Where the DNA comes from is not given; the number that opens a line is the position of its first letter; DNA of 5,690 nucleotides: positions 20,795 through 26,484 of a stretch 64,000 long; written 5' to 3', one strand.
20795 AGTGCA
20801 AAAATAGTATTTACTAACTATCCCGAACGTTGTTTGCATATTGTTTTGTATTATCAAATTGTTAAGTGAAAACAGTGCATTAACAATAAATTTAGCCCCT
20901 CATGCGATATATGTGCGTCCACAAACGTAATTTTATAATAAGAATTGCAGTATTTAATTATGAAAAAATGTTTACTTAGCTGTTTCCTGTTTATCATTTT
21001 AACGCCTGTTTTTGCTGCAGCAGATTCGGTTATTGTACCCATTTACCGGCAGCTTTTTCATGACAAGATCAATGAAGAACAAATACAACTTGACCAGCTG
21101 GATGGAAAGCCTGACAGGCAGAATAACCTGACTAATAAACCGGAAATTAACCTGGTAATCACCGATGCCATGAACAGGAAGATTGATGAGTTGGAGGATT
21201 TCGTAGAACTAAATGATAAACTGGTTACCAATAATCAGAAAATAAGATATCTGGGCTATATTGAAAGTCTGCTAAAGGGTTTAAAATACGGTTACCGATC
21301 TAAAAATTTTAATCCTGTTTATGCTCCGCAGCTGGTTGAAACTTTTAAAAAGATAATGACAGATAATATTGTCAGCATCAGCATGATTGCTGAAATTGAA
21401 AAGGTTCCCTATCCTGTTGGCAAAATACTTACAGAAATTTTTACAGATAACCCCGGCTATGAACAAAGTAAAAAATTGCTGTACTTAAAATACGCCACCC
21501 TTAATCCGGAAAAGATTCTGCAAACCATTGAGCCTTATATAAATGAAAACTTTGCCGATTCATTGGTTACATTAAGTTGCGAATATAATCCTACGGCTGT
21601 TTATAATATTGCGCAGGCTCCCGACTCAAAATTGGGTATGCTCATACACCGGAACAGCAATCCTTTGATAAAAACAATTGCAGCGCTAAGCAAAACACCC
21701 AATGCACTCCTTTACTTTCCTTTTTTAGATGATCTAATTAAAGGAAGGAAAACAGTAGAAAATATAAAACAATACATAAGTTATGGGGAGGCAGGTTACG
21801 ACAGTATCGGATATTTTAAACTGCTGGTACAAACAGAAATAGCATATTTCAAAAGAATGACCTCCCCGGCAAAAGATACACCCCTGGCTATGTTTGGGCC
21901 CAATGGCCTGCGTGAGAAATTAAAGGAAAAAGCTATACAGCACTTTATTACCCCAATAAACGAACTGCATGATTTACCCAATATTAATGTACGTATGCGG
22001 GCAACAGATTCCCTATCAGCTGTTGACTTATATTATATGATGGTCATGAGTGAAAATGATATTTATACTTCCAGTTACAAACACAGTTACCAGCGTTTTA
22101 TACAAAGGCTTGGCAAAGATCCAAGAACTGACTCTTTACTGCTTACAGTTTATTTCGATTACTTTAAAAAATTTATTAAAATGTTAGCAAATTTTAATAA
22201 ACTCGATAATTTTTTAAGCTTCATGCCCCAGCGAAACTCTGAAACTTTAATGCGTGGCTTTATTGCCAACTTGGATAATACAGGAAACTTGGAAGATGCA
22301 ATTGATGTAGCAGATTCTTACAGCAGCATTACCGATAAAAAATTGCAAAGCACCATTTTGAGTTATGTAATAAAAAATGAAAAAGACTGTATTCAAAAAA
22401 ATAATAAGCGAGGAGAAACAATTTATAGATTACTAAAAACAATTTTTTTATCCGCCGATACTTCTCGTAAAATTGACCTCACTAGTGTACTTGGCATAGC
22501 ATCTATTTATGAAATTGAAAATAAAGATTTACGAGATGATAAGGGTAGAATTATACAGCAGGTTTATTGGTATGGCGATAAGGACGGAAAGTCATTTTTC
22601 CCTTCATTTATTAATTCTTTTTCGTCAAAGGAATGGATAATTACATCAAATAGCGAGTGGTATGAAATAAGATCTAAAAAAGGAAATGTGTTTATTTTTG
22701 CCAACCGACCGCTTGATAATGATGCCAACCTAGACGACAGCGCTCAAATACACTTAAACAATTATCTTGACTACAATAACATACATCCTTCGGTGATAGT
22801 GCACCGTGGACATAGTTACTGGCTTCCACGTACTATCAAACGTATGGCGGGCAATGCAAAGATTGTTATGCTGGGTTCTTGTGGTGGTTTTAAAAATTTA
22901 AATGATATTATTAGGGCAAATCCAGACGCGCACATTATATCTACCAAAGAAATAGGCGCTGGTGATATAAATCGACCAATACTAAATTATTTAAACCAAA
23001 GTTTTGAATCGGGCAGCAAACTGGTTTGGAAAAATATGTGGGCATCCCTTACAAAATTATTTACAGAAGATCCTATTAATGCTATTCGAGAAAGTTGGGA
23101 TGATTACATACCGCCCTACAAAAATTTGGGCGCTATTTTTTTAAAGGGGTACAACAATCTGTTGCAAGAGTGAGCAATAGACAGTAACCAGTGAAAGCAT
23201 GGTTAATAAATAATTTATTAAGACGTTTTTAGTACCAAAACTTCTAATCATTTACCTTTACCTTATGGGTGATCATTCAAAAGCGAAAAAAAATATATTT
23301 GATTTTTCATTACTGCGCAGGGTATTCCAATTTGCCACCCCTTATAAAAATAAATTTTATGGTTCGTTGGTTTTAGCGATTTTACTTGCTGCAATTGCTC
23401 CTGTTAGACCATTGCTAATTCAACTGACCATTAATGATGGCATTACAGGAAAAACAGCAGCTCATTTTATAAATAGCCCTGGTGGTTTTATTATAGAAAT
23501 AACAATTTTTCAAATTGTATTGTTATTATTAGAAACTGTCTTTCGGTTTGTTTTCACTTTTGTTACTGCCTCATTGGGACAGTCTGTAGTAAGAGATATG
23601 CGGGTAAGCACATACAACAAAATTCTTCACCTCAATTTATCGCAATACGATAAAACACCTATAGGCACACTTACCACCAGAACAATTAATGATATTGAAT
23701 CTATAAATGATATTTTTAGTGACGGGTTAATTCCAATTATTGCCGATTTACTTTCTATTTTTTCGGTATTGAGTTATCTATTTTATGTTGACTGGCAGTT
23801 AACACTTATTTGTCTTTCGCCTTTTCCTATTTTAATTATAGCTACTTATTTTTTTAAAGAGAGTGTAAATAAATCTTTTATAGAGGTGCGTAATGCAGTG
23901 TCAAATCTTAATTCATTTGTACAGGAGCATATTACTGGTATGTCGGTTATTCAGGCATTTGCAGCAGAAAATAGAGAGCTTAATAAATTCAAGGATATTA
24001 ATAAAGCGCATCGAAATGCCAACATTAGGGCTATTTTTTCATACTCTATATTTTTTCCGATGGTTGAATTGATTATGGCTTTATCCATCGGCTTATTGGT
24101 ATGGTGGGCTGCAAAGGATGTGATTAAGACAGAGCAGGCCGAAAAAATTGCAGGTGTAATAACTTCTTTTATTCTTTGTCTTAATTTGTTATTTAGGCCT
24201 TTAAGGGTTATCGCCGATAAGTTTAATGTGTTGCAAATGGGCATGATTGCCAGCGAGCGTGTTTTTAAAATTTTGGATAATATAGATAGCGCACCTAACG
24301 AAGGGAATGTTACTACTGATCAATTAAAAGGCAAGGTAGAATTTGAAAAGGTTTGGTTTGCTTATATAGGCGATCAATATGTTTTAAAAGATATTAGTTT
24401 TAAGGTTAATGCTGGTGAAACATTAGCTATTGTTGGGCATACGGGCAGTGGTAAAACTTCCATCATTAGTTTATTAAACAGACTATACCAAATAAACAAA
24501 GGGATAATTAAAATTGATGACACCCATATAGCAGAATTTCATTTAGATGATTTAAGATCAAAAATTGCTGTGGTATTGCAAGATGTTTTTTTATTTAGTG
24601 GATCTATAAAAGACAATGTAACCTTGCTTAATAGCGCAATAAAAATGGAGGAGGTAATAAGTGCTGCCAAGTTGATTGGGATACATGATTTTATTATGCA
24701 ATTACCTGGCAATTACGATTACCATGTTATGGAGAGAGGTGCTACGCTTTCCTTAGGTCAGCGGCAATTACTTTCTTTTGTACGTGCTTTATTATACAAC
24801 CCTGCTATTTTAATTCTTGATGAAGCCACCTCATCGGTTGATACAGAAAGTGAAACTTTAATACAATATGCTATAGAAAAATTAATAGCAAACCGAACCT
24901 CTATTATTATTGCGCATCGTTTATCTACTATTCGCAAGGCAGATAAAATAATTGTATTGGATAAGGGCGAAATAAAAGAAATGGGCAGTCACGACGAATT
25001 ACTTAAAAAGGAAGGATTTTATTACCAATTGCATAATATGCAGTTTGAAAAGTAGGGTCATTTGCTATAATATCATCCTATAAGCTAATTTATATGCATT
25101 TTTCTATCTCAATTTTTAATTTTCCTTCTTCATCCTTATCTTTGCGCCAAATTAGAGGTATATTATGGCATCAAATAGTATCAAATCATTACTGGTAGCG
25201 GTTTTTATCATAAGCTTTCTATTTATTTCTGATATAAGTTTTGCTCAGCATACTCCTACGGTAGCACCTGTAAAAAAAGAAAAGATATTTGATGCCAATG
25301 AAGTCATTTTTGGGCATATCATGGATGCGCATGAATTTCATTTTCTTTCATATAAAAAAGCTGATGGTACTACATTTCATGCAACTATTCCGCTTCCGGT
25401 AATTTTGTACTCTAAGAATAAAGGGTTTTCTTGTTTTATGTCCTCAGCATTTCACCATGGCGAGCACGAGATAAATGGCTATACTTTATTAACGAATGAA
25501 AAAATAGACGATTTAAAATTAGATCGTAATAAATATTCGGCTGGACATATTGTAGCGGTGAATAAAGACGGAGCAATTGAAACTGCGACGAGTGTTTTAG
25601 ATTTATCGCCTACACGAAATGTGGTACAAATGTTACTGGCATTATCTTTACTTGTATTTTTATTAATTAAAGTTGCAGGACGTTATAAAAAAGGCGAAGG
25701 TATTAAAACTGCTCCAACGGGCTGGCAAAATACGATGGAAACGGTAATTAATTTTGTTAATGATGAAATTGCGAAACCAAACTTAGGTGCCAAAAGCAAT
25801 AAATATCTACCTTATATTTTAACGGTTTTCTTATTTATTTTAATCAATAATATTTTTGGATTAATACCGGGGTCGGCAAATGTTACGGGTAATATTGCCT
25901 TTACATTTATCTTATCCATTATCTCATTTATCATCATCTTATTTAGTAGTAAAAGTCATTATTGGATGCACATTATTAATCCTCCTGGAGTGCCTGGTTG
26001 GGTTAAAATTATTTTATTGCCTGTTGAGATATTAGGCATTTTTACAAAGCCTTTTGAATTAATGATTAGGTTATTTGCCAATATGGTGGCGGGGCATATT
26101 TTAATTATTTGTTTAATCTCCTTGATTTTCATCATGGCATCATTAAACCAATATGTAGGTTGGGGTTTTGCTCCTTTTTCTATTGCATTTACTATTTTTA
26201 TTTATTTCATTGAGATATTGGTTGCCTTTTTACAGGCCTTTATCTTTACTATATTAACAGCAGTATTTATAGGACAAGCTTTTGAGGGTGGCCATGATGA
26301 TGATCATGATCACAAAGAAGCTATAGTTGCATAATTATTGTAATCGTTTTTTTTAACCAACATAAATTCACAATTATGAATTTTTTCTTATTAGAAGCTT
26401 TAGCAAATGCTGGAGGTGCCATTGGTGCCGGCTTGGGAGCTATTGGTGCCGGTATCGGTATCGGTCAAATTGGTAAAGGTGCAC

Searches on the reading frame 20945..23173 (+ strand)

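Call 8: search_protein_families(library=pfam, proteins=[window:20945-23173:+])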
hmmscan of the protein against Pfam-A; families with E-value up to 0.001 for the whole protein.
window:20945-23173:+ (742 aa): 0 families

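Call 46: search_protein_families(library=pfam, proteins=[window:20945-23173:+], max_evalue=5)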
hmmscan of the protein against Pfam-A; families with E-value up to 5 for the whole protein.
window:20945-23173:+ (742 aa): 1 family
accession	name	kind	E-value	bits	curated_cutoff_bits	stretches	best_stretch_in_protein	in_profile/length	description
PF15898.10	PRKG1_interact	-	0.39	11.8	32.4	1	39-100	24-85/101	cGMP-dependent protein kinase interacting domain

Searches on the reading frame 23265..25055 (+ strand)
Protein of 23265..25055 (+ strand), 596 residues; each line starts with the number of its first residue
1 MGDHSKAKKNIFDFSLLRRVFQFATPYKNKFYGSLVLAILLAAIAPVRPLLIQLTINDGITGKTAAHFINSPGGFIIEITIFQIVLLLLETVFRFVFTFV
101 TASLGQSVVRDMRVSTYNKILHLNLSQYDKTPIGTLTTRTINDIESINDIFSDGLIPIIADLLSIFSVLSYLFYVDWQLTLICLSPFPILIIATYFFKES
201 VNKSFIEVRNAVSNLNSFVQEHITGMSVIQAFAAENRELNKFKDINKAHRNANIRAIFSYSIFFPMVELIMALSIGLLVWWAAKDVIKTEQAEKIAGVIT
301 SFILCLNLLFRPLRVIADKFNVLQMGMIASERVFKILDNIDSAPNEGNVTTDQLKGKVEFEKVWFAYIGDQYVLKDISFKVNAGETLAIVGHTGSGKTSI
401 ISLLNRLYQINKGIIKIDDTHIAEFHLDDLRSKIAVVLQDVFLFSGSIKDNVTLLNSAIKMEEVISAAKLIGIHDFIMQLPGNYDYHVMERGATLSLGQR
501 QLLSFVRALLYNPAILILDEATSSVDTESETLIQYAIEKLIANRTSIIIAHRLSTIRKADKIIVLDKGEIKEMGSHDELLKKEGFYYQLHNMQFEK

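Call 8: search_protein_families(library=pfam, proteins=[window:23265-25055:+])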
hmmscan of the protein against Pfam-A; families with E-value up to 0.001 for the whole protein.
window:23265-25055:+ (596 aa): 4 families
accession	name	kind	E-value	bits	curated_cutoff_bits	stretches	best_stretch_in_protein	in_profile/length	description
PF00664.28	ABC_membrane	-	7.8e-45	154.1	28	1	34-311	4-272/274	ABC transporter transmembrane region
PF00005.33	ABC_tran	-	2.9e-28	99.6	25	1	374-523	1-137/137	ABC transporter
PF06414.18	Zeta_toxin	-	4.5e-05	23.4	22.3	0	389-426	21-58/199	Zeta toxin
PF02463.25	SMC_N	-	0.00014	21.8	40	0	494-565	136-211/220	RecF/RecN/SMC N terminal domain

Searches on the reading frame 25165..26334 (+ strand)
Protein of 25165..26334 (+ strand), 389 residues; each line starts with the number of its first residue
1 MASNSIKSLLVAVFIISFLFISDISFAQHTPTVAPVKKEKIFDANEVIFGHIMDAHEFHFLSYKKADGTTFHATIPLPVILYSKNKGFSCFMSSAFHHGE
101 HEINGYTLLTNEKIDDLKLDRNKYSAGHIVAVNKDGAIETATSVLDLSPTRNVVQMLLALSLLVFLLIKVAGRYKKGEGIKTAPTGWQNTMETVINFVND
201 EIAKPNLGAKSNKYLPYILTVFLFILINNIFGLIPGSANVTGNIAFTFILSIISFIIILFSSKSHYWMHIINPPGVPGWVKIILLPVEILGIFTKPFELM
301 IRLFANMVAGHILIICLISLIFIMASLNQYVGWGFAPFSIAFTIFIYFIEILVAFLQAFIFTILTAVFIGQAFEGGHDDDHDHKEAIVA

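Call 8: search_protein_families(library=pfam, proteins=[window:25165-26334:+])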
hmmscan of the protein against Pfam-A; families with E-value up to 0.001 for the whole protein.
window:25165-26334:+ (389 aa): 1 family
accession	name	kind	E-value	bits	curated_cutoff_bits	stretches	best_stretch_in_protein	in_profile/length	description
PF00119.25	ATP-synt_A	-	3.5e-56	190.9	33.9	1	156-369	3-216/217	ATP synthase A chain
